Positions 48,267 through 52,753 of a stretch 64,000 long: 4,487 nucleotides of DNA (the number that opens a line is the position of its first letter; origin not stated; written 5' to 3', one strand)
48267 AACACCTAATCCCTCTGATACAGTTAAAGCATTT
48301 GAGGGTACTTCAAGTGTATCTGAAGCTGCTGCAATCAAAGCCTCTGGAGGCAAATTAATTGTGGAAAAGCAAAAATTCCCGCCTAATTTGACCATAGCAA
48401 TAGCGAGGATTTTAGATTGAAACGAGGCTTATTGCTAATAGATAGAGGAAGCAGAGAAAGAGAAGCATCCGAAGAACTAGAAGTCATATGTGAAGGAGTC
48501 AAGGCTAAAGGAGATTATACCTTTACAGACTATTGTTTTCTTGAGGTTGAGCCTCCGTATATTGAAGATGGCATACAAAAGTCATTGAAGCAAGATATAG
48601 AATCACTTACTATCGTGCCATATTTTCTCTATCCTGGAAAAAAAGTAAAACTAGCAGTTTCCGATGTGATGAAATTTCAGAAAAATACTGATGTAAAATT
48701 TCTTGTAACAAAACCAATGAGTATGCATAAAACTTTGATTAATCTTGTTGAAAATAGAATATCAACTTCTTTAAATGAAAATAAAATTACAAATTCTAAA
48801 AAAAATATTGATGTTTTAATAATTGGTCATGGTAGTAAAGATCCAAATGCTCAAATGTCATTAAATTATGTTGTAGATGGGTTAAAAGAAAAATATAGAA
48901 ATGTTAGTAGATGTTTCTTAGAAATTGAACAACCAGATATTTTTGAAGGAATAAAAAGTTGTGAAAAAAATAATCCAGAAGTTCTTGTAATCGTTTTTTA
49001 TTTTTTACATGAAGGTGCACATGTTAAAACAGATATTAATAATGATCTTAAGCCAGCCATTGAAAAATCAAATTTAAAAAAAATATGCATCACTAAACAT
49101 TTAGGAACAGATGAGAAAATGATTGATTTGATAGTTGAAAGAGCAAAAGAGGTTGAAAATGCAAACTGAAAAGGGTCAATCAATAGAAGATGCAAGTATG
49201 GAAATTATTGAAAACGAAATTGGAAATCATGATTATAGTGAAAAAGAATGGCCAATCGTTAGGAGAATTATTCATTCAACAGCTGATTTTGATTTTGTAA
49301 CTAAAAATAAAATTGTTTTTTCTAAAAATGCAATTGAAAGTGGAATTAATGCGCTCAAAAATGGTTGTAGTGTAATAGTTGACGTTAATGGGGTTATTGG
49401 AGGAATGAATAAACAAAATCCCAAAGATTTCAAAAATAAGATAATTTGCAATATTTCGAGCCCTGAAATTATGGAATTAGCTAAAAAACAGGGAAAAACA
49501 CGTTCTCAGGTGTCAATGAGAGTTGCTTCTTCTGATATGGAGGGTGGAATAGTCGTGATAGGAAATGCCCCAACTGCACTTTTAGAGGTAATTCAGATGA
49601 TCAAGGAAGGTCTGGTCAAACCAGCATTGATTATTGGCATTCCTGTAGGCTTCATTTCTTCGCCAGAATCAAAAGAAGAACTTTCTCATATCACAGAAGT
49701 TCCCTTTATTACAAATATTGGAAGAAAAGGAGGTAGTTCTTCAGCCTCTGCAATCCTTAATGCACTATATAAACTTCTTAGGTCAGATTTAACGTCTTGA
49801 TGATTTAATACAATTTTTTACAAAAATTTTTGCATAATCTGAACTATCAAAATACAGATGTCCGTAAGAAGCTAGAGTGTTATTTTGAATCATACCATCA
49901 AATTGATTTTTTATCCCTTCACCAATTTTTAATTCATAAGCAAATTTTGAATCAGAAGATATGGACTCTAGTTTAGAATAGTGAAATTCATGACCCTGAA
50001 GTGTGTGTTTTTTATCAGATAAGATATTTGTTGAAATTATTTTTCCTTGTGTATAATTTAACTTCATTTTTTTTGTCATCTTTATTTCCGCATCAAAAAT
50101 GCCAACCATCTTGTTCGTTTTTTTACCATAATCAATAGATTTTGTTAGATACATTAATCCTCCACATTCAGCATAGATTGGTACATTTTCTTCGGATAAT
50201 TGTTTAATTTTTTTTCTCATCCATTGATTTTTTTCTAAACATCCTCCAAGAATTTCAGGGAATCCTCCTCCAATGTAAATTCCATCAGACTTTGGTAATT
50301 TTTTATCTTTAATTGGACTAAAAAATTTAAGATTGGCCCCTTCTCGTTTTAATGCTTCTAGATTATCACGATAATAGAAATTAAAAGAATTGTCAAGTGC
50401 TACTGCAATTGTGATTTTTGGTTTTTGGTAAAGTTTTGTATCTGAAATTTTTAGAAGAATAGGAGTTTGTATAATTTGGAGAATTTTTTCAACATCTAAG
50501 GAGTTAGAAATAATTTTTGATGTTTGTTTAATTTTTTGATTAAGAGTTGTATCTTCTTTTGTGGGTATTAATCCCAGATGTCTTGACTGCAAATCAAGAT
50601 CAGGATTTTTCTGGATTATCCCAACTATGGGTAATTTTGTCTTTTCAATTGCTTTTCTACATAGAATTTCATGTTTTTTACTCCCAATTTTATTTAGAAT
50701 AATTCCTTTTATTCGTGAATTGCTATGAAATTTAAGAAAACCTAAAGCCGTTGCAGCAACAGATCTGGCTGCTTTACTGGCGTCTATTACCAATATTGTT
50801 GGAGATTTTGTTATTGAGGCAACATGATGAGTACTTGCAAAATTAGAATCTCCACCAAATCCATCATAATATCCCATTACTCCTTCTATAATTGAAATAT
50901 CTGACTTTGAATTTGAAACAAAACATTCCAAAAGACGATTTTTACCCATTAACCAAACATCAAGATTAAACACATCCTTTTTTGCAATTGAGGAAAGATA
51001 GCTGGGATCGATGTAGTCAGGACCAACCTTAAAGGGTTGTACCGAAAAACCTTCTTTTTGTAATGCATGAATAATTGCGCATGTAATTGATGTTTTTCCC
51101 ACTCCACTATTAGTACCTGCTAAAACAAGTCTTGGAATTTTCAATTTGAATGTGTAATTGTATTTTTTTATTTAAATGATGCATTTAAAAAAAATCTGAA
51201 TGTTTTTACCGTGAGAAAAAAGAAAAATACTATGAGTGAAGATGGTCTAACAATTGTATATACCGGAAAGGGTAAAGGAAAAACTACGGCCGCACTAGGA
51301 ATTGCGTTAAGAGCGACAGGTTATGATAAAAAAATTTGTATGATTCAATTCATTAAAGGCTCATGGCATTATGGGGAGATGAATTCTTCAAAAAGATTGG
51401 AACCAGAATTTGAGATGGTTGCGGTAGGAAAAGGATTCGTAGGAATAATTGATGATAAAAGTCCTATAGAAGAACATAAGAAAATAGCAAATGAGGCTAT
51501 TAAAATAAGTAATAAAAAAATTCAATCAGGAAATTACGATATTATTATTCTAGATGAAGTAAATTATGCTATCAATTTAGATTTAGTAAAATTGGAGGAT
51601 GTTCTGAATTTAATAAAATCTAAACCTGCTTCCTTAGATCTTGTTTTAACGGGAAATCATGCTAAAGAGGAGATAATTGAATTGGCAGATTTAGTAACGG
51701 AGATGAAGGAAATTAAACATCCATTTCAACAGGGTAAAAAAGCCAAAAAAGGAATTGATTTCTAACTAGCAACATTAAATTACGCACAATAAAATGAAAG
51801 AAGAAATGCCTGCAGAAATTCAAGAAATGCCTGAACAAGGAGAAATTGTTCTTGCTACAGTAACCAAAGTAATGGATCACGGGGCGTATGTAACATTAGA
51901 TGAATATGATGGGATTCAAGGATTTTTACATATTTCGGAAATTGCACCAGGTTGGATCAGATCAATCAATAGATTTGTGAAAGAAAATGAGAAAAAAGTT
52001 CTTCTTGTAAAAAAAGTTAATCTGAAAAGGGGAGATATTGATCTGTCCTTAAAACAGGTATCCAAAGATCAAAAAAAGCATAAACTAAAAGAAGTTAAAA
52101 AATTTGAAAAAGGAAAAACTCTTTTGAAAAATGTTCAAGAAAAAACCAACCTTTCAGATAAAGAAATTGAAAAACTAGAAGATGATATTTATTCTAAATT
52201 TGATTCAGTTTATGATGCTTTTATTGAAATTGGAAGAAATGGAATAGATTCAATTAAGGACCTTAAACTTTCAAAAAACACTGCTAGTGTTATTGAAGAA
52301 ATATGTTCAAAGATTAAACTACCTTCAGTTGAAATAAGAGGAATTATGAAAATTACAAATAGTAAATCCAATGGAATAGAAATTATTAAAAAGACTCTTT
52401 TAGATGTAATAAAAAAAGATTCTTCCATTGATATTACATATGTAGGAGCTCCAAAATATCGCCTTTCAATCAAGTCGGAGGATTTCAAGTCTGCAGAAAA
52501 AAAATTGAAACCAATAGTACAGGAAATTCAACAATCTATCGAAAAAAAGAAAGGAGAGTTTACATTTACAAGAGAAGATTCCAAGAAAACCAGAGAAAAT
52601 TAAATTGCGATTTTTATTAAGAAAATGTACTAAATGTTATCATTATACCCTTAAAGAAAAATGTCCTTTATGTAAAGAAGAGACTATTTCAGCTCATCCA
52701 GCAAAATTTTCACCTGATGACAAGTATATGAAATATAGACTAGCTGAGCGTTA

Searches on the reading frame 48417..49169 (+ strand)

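Call 21: search_protein_families(library=pfam, proteins=[window:48417-49169:+], max_evalue=0.001)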
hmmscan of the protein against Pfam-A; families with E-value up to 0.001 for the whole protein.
window:48417-49169:+ (250 aa): 3 families
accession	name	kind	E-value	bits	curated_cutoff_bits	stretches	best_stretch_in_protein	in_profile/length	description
PF01903.22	CbiX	-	4.8e-37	126.9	22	2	138-240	1-105/106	CbiX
PF06180.16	CbiK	-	1.5e-08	34.7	26.2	1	51-246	62-260/262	Cobalt chelatase (CbiK)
PF00762.24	Ferrochelatase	-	2.5e-06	27.2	27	0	32-139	86-192/317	Ferrochelatase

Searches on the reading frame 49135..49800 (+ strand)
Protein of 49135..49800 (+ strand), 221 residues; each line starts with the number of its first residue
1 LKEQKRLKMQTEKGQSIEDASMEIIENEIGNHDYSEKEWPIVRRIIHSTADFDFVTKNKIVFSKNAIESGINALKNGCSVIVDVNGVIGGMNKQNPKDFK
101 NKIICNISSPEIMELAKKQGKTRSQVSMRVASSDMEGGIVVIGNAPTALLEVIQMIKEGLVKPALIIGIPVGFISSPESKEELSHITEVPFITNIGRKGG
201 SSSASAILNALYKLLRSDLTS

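Call 21: search_protein_families(library=pfam, proteins=[window:49135-49800:+], max_evalue=0.001)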
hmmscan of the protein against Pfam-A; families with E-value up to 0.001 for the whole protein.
window:49135-49800:+ (221 aa): 1 family
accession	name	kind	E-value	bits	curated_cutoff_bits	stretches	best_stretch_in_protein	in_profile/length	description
PF02570.20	CbiC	-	6.2e-73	245.1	22.5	1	17-213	2-195/196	Precorrin-8X methylmutase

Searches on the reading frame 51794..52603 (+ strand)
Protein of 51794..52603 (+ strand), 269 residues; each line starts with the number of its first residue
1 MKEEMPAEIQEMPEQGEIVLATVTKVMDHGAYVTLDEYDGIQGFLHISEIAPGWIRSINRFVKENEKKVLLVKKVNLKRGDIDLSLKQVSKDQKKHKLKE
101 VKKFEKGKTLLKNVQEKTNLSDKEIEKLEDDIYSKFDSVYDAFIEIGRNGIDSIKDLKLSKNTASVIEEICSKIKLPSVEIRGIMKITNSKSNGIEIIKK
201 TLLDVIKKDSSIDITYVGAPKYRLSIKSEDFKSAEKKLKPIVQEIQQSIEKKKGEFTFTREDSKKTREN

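Call 21: search_protein_families(library=pfam, proteins=[window:51794-52603:+], max_evalue=0.001)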
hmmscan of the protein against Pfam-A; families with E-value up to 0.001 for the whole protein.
window:51794-52603:+ (269 aa): 2 families
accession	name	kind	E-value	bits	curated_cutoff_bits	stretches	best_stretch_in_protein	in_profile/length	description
PF07541.17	EIF_2_alpha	-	4.3e-22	78.7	22.8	1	126-230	3-113/114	Eukaryotic translation initiation factor 2 alpha subunit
PF00575.29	S1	-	4.1e-11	43.5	22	1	13-87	2-74/74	S1 RNA binding domain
